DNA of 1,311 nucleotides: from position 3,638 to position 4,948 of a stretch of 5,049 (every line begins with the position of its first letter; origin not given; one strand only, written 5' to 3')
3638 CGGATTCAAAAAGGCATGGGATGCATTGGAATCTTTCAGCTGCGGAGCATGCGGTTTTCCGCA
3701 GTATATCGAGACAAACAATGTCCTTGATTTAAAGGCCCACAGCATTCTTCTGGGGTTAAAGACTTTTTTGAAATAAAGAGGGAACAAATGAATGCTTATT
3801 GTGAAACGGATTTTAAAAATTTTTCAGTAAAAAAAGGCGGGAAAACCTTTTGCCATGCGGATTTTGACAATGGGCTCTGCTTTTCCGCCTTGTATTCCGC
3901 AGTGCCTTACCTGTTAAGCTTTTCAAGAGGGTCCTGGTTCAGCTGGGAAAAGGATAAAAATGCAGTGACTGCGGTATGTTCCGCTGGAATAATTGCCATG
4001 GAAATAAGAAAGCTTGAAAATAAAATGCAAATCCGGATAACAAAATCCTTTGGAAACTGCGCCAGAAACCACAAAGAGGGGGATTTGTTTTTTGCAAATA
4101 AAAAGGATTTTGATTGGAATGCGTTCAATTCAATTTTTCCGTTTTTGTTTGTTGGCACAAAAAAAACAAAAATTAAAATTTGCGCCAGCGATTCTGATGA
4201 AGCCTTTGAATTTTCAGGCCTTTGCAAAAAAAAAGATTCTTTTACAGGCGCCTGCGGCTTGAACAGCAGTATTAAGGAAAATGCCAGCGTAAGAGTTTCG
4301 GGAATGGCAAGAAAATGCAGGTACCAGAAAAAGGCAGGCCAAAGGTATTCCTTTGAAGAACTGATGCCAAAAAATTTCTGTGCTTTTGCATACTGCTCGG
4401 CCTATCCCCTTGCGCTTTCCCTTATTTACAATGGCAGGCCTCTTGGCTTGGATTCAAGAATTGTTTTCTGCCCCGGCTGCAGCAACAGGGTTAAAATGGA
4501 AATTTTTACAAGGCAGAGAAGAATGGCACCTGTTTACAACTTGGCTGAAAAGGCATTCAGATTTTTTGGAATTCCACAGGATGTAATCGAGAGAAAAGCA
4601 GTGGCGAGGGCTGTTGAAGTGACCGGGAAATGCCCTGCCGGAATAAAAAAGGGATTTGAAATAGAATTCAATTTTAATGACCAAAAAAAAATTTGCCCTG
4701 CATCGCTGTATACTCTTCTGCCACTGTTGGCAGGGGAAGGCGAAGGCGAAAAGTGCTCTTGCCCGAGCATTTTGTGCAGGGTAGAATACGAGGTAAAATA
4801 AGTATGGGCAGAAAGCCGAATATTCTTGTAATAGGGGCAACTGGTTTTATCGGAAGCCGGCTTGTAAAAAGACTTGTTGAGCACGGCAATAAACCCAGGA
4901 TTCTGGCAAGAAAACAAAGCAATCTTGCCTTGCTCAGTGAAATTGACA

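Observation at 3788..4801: Four-fold internal repeat of a small Cys-containing module, apparently a tandem fusion of a normally single-domain family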

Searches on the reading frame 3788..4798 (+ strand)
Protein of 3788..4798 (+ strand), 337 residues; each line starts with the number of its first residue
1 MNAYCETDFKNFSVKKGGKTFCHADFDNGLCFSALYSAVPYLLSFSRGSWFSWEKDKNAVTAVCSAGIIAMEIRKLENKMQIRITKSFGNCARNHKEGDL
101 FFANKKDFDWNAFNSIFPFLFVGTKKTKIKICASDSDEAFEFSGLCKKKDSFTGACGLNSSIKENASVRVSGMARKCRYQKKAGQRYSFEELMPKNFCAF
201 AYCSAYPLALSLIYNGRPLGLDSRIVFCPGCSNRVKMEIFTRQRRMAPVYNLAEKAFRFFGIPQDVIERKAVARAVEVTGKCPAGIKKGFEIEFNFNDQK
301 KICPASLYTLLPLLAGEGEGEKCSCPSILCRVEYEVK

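Call 3: search_protein_families(library=ncbifam, proteins=[window:3788-4798:+], max_evalue=1)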
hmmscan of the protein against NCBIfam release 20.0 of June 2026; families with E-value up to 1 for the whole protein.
window:3788-4798:+ (337 aa): 2 families
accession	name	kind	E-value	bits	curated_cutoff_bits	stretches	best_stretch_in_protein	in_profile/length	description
TIGR04076.1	TIGR04076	subfamily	2.2e-17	63.4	33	3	168-239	6-86/91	TIGR04076 family protein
NF045697.1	MurNAcPUrMurU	equivalog_domain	0.021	14.2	370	1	91-150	139-198/229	N-acetylmuramate alpha-1-phosphate uridylyltransferase MurU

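Call 4: search_protein_families(library=pfam, proteins=[window:3788-4798:+], max_evalue=1)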
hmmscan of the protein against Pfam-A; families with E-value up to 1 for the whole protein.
window:3788-4798:+ (337 aa): 0 families

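Call 7: find_homologous_proteins(query=window:3788-4798:+, max_evalue=0.001)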
Query window:3788-4798:+ (337 aa): 1 proteins with E <= 0.001 among 1411 candidates.
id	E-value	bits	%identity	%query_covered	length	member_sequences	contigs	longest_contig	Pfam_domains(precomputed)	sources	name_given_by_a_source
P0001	9.7e-229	776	100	100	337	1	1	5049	-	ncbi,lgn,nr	ncbi:MAG: hypothetical protein PHD95_07025 [Candidatus ainarchaeum sp.]|nr:hypothetical protein [Can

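Call 13: search_solved_structures(query=window:3788-4798:+, max_evalue=10, show_alignments=2)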
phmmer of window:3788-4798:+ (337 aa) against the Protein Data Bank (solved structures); distinct sequences matched with E-value up to 10: 3.
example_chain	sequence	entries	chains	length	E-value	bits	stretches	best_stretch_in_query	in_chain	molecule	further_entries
3kny_A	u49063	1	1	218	0.045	16.1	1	16-70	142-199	hypothetical protein BT_3535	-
4zch_A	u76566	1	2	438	0.52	12.6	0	31-57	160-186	Tumor necrosis factor ligand superfamily member 13,Tumor necrosis factor ligand superfamil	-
3o3x_A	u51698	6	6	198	3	10.1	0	42-78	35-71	gp41-5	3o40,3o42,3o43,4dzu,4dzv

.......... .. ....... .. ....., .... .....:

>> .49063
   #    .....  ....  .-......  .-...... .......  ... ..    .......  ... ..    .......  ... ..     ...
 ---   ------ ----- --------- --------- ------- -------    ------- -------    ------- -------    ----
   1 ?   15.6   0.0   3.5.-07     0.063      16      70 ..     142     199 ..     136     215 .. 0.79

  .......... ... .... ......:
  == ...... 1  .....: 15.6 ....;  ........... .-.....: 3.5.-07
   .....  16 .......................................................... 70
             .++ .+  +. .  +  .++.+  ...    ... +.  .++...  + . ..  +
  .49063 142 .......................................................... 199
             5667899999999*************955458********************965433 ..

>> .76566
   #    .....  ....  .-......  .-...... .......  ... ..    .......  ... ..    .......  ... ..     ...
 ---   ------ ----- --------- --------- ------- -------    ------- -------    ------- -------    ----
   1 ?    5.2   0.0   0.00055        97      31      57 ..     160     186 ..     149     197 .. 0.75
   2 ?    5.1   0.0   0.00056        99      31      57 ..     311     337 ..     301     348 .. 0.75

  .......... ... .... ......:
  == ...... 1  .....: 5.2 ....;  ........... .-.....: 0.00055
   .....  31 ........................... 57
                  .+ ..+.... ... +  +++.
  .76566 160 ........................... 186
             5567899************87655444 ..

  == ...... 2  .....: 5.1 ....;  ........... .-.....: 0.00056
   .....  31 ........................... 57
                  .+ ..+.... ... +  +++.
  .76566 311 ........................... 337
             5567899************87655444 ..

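Call 22: search_protein_representatives(protein=window:3788-4798:+)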
Query: 337 residues. Proteins with E-value up to 0.001 (for the whole library): 219; up to 1e-10: 114; up to 1e-30: 12. The best 150 are listed.
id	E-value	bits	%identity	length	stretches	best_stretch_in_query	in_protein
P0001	3.1e-229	776.1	100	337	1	1-337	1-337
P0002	9.3e-53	195.9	38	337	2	21-337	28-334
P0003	5.3e-52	193.4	36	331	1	1-337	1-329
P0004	7.3e-49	183.1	32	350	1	2-336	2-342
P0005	4.0e-48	180.7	35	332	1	1-334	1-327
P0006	3.2e-45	171.1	33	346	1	1-335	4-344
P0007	3.9e-40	154.5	38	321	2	147-315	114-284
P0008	7.5e-40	153.5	30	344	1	1-336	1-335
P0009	8.2e-40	153.4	30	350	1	1-337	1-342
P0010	2.8e-38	148.3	43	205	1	161-336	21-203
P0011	8.9e-32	127.0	35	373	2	154-337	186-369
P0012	1.4e-31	126.3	33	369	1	27-310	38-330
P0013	2.2e-30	122.4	36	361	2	175-333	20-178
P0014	4.6e-30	121.3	37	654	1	71-315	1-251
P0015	1.6e-29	119.6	28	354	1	26-334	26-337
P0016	1.8e-29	119.4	35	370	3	169-319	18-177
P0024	9.9e-25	103.8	35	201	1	155-337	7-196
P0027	4.0e-24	101.8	31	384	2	30-314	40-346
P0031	5.5e-23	98.1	26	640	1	26-329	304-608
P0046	9.7e-18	80.8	31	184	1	163-336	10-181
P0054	6.3e-17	78.2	29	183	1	167-334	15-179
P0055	8.3e-17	77.8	34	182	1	174-328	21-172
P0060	4.2e-16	75.4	29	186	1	165-336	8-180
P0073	3.0e-14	69.4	38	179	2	29-121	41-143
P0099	3.9e-12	62.4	26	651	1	26-319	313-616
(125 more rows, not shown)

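Call 24: search_protein_families(library=ncbifam, proteins=[P0002, P0003, P0004, P0010, P0024, P0046, P0054, P0055, P0014, P0031], max_evalue=0.01)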
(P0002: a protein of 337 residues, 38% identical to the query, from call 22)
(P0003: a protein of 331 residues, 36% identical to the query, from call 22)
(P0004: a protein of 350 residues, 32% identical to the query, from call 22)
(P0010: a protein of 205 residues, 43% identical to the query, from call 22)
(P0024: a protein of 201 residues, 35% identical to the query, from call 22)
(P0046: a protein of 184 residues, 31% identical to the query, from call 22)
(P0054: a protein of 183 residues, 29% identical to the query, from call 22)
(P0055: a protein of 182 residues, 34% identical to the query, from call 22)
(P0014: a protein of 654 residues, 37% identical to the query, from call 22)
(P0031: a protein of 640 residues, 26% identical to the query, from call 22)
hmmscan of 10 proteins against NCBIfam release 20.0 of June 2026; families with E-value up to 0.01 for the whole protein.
P0002 (337 aa): 1 family
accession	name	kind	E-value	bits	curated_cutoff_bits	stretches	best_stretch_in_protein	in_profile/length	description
TIGR04076.1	TIGR04076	subfamily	8.4e-20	71.1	33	3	11-84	4-87/91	TIGR04076 family protein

P0003 (331 aa): 1 family
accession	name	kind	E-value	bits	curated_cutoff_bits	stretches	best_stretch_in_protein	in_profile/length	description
TIGR04076.1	TIGR04076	subfamily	1.3e-18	67.4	33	2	165-239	4-90/91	TIGR04076 family protein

P0004 (350 aa): 1 family
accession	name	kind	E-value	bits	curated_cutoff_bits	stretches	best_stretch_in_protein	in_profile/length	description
TIGR04076.1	TIGR04076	subfamily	3.8e-12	46.6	33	1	10-67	25-78/91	TIGR04076 family protein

P0010 (205 aa): 1 family
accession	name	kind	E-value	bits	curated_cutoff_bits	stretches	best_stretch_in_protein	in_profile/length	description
TIGR04076.1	TIGR04076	subfamily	6.3e-17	61.9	33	2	127-205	2-88/91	TIGR04076 family protein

P0024 (201 aa): 1 family
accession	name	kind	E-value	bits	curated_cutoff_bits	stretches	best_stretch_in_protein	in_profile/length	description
TIGR04076.1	TIGR04076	subfamily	3.3e-06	27.6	33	0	122-198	3-89/91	TIGR04076 family protein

P0046 (184 aa): 1 family
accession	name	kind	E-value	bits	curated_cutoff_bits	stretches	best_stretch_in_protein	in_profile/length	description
TIGR04076.1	TIGR04076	subfamily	1.6e-09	38.2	33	1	119-167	5-59/91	TIGR04076 family protein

P0054 (183 aa): 1 family
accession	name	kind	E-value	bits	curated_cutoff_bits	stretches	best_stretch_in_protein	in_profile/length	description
TIGR04076.1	TIGR04076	subfamily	0.00033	21.2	33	0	121-164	7-56/91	TIGR04076 family protein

P0055 (182 aa): 2 families
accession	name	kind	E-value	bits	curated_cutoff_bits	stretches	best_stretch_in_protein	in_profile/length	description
TIGR04076.1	TIGR04076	subfamily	7.6e-12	45.6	33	2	115-161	2-53/91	TIGR04076 family protein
NF010089.0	PRK13574.1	equivalog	0.0062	15.6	527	0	98-180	109-192/421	anthranilate synthase component I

P0014 (654 aa): 48 families (the best 25 are shown)
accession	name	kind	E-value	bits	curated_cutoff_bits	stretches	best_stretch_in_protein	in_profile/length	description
TIGR04076.1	TIGR04076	subfamily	7.1e-34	116.2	33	3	206-285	3-88/91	TIGR04076 family protein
NF052623.1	Npun_F2552_fam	equivalog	2.3e-29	102.8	500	1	302-546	15-268/314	Npun_F2552 family protein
NF004541.0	PRK05888.2-2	equivalog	1.4e-07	31.5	217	1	598-653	55-113/168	NADH-quinone oxidoreductase subunit NuoI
NF038196.1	ferrodoxin_EFR1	subfamily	3.1e-07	30.7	75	1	600-651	180-229/242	EFR1 family ferrodoxin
NF043039.1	HgcAB_like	equivalog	1.5e-06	28.1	285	1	601-652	297-350/350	HgcAB-like fusion protein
NF042909.1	FMH_DH_FwdF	exception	1.8e-06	27.3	375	1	591-651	212-274/336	tungsten-dependent formylmethanofuran dehydrogenase subunit FwdF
NF040864.1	HgcB_ferredoxin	equivalog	3.7e-06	26.7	99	1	602-652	12-62/93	mercury methylation ferredoxin HgcB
TIGR02700.1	flavo_MJ0208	hypoth_equivalog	4.3e-06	26.2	251.35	1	600-653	144-196/234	dihydromethanopterin reductase (acceptor)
TIGR03294.1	FrhG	equivalog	5.8e-06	26.2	245.5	1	598-649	168-218/228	coenzyme F420 hydrogenase subunit gamma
TIGR02179.1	PorD_KorD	subfamily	1.1e-05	25.5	60.05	1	598-652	19-73/78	2-oxoacid:acceptor oxidoreductase, delta subunit, pyruvate/2-ketoisovalerate family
NF006221.0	PRK08348.1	subfamily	1.2e-05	25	124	1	595-654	35-95/136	NADH-plastoquinone oxidoreductase subunit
NF040684.1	PorD_Arch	equivalog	2.1e-05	24.5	120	1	599-652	27-80/85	pyruvate synthase subunit PorD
TIGR03224.1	benzo_boxA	equivalog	2.4e-05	23.4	459.2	1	602-651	8-56/411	benzoyl-CoA 2,3-epoxidase subunit BoxA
NF007658.0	PRK10330.1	equivalog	3.1e-05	23.5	260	1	592-651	44-104/181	electron transport protein HydN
NF045790.1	OxalOxreddelta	equivalog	4.1e-05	22.9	230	1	599-653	255-308/316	oxalate oxidoreductase subunit delta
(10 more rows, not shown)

P0031 (640 aa): 222 families (the best 25 are shown)
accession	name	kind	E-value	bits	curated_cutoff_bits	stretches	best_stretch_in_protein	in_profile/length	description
NF040690.1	mycolate_SDR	equivalog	1.9e-50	171.7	380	1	9-254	8-253/265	mycolate reductase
NF005806.0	PRK07666.1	equivalog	2.8e-40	138.1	286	1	6-230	4-226/239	3-ketoacyl-ACP reductase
NF005878.0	PRK07825.1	subfamily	6.4e-40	137.2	287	1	4-256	4-247/278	short chain dehydrogenase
NF006565.0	PRK09072.1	equivalog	1.3e-38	133.1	238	1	6-250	2-242/265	SDR family oxidoreductase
NF005672.0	PRK07454.1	equivalog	3.4e-36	124.7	234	1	9-226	6-222/241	SDR family oxidoreductase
NF047420.2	EF_P_mod_YmfI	equivalog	2.4e-35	122.4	238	1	12-238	2-229/236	elongation factor P 5-aminopentanone reductase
NF009466.0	PRK12826.1-2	subfamily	3.4e-35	121.7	222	1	10-235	4-235/248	3-oxoacyl-ACP reductase FabG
NF005559.1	PRK07231.1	subfamily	1.2e-34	120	215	1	7-222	2-226/249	glucose 1-dehydrogenase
TIGR01963.1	PHB_DH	subfamily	1.7e-33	116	307.05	1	10-194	2-187/255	3-hydroxybutyrate dehydrogenase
NF004825.0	PRK06181.1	equivalog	4.3e-33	114.7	215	1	7-251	4-253/268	SDR family oxidoreductase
NF005881.0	PRK07832.1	equivalog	1.2e-32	113.2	296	1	5-242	5-253/287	SDR family oxidoreductase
NF009547.0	PRK12936.1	subfamily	5.5e-32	111.3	436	1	6-231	3-229/245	3-ketoacyl-(acyl-carrier-protein) reductase NodG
NF004196.0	PRK05650.1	equivalog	5.8e-32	110.8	297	1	10-255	3-254/272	SDR family oxidoreductase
NF004843.0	PRK06194.1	equivalog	1.6e-31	109.8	308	1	7-229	4-231/295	hypothetical protein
NF004521.0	PRK05866.1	equivalog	1.6e-31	109.5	368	1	3-186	34-221/294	SDR family oxidoreductase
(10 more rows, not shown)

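Call 25: search_protein_families(library=pfam, proteins=[P0002, P0003, P0004, P0010, P0024, P0046, P0054, P0055, P0014, P0031], max_evalue=0.01)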
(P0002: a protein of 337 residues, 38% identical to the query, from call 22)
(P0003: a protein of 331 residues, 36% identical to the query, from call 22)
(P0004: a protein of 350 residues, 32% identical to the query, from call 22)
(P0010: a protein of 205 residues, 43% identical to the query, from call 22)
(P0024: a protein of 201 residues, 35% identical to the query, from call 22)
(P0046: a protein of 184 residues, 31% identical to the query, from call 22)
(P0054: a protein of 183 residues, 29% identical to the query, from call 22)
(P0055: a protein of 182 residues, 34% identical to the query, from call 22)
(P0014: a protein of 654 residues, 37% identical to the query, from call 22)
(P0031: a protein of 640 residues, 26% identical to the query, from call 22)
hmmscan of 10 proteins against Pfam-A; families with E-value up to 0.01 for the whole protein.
P0002 (337 aa): 0 families

P0003 (331 aa): 0 families

P0004 (350 aa): 0 families

P0010 (205 aa): 0 families

P0024 (201 aa): 0 families

P0046 (184 aa): 0 families

P0054 (183 aa): 0 families

P0055 (182 aa): 0 families

P0014 (654 aa): 10 families
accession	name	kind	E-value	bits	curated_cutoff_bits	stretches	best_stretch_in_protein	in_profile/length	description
PF04015.17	DUF362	-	3.4e-46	158.3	24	1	326-517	1-199/200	Domain of unknown function (DUF362)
PF00037.32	Fer4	-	2.4e-09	37.1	21.1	1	634-652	6-24/24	4Fe-4S binding domain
PF12837.12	Fer4_6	-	1.8e-07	31.2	25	1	633-651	6-24/24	4Fe-4S binding domain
PF13187.11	Fer4_9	-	5.7e-06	26.7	27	1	606-650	2-51/52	4Fe-4S dicluster domain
PF13237.11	Fer4_10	-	1.3e-05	25.5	25.5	1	600-647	3-53/53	4Fe-4S dicluster domain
PF13484.11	Fer4_16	-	1.6e-05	26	30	0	636-653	2-19/66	4Fe-4S double cluster binding domain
PF12838.12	Fer4_7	-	1.9e-05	25.5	27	1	606-650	2-52/52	4Fe-4S dicluster domain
PF14697.11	Fer4_21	-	0.00024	21.6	35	1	601-649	3-55/59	4Fe-4S dicluster domain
PF12797.12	Fer4_2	-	0.0022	18.3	24.5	0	633-648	7-22/22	4Fe-4S binding domain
PF12800.12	Fer4_4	-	0.0042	17.8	24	0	634-649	2-17/17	4Fe-4S binding domain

P0031 (640 aa): 6 families
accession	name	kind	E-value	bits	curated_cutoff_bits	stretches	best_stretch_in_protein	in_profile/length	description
PF00106.31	adh_short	-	1.7e-42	145.6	26.6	1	10-196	1-188/195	short chain dehydrogenase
PF13561.12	adh_short_C2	-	3.5e-29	102.5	27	1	16-225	1-217/236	Enoyl-(Acyl carrier protein) reductase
PF08659.16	KR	-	1.5e-15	58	22.6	1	13-184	4-177/180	KR domain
PF03435.24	Sacchrp_dh_NADP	-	4e-05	24.4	25.1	1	13-91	2-78/129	Saccharopine dehydrogenase NADP binding domain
PF01370.27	Epimerase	-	0.00013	21.9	20.9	1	12-110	1-89/240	NAD dependent epimerase/dehydratase family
PF16363.11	GDP_Man_Dehyd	-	0.0033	17.4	27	1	13-82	1-75/332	GDP-mannose 4,6 dehydratase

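Call 31: find_homologous_proteins(query=A1, max_evalue=0.001)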
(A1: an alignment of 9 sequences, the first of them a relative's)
Query A1 (9 sequences) (337 aa, profile of the alignment): 2 proteins with E <= 0.001 among 8000 candidates.
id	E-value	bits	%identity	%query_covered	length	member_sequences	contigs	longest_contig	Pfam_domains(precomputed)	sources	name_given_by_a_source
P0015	1.2e-129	450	26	99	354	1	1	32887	-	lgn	-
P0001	4.8e-122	425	100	100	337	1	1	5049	-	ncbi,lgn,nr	ncbi:MAG: hypothetical protein PHD95_07025 [Candidatus ainarchaeum sp.]|nr:hypothetical protein [Can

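Call 33: find_encoding_contigs(protein=P0015, flank=10000)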
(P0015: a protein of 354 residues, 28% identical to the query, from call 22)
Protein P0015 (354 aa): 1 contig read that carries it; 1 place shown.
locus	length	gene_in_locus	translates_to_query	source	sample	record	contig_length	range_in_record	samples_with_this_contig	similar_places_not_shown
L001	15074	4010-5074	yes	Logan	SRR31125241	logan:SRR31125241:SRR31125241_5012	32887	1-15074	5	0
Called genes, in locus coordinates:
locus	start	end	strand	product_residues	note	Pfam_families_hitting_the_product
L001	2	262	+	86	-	?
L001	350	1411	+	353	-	PF13353:Fer4_12, PF04055:Radical_SAM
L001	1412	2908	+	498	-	PF02310:B12-binding, PF04055:Radical_SAM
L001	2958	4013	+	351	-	PF04055:Radical_SAM, PF13353:Fer4_12 (weak)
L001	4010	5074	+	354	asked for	-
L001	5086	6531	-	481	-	-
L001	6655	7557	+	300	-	-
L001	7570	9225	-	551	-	PF02310:B12-binding, PF04055:Radical_SAM (weak)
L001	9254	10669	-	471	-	PF02310:B12-binding, PF13353:Fer4_12 (weak), PF04055:Radical_SAM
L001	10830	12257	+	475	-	PF02310:B12-binding, PF04055:Radical_SAM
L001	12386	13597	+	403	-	-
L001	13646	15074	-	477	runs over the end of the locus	PF02310:B12-binding, PF04055:Radical_SAM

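Call 36: find_related_loci(query=A2, collection=genome_contigs, flank=8000)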
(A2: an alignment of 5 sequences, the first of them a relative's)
Query A2 (337 aa) in genome_contigs; peptide patterns used: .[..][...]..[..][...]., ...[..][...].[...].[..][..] (x = any residue, [..] = any of these).
68 stretches matched a pattern; 1 encode a relative of the query (tblastn E <= 1e-3); 1 distinct loci.
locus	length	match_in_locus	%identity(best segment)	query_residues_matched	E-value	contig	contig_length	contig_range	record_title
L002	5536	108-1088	33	1-334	1e-51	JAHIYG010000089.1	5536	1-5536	MAG: Candidatus Altiarchaeota archaeon isolate Modern_marine.mb.103 Modern_marine.mb.103_k141_759522, whole genome shotg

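Call 37: find_related_loci(query=A2, collection=metagenome_contigs, flank=8000)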
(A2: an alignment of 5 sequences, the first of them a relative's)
Query A2 (337 aa) in metagenome_contigs; peptide patterns used: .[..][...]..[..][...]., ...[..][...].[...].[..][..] (x = any residue, [..] = any of these).
150 stretches matched a pattern; 3 encode a relative of the query (tblastn E <= 1e-3); 3 distinct loci.
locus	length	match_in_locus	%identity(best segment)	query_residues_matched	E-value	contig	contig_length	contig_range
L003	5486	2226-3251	31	1-336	2e-52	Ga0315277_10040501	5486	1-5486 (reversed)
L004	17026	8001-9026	32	1-336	1e-51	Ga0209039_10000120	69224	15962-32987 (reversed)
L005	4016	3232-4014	35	1-258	2e-43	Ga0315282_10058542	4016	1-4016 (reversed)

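Call 42: search_protein_families(library=pfam, proteins=[L004:957-2468:-, L004:2425-3927:-, L004:4407-5468:+, L004:5468-6538:+, L004:6589-7704:-, L004:9044-10537:-, L004:10609-12051:-, L004:12212-13690:+, L004:13864-15462:+], max_evalue=0.0001)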
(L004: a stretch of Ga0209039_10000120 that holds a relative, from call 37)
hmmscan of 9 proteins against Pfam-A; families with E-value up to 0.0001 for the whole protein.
L004:957-2468:- (503 aa): 2 families
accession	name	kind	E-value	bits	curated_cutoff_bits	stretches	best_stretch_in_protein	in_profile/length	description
PF04055.27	Radical_SAM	-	5.1e-24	85.8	29.5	1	238-398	2-164/166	Radical SAM superfamily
PF02310.24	B12-binding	-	3.2e-17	62.9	32.1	1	56-164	14-121/121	B12 binding domain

L004:2425-3927:- (500 aa): 2 families
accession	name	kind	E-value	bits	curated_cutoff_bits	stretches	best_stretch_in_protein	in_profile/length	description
PF04055.27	Radical_SAM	-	1.4e-23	84.3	29.5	1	220-385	2-166/166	Radical SAM superfamily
PF02310.24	B12-binding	-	1.4e-22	80.3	32.1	1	38-149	10-120/121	B12 binding domain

L004:4407-5468:+ (354 aa): 3 families
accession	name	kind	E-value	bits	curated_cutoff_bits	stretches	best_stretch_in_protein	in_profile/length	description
PF00535.33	Glycos_transf_2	-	7.7e-31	107.7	23.3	1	21-151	1-132/168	Glycosyl transferase family 2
PF10111.15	Glyco_tranf_2_2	-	9.6e-24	84.7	27.3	1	21-215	1-206/276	Glycosyltransferase like family 2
PF13641.12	Glyco_tranf_2_3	-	4.6e-11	43.6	27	1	20-149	3-138/230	Glycosyltransferase like family 2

L004:5468-6538:+ (357 aa): 3 families
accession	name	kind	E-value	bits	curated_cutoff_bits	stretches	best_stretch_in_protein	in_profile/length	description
PF04055.27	Radical_SAM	-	2.7e-17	63.9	29.5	1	23-161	3-139/166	Radical SAM superfamily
PF13353.11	Fer4_12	-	7.6e-11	42.9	22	1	22-120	10-110/137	4Fe-4S single cluster domain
PF13186.11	SPASM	-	1.2e-05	26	21.5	1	270-327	1-64/67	Iron-sulfur cluster-binding domain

L004:6589-7704:- (371 aa): 2 families
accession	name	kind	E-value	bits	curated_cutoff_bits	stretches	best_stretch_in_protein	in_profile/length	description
PF04055.27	Radical_SAM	-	8.1e-21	75.3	29.5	1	46-200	5-165/166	Radical SAM superfamily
PF13186.11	SPASM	-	7.9e-05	23.3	21.5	1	284-338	1-66/67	Iron-sulfur cluster-binding domain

L004:9044-10537:- (497 aa): 0 families

L004:10609-12051:- (480 aa): 2 families
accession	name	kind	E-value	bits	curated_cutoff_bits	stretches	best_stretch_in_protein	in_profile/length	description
PF04055.27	Radical_SAM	-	7.8e-24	85.2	29.5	1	210-374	1-166/166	Radical SAM superfamily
PF02310.24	B12-binding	-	2.6e-18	66.5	32.1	1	35-142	14-120/121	B12 binding domain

L004:12212-13690:+ (493 aa): 2 families
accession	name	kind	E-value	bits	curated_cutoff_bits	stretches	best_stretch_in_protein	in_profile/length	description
PF04055.27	Radical_SAM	-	3.9e-23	82.9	29.5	1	212-378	1-166/166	Radical SAM superfamily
PF02310.24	B12-binding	-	2.2e-22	79.6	32.1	1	31-142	10-120/121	B12 binding domain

L004:13864-15462:+ (533 aa): 2 families
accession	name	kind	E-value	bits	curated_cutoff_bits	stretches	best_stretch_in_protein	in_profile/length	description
PF04055.27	Radical_SAM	-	9.8e-13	49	29.5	1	245-406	2-164/166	Radical SAM superfamily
PF02310.24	B12-binding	-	1.3e-10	41.6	32.1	1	28-134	13-119/121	B12 binding domain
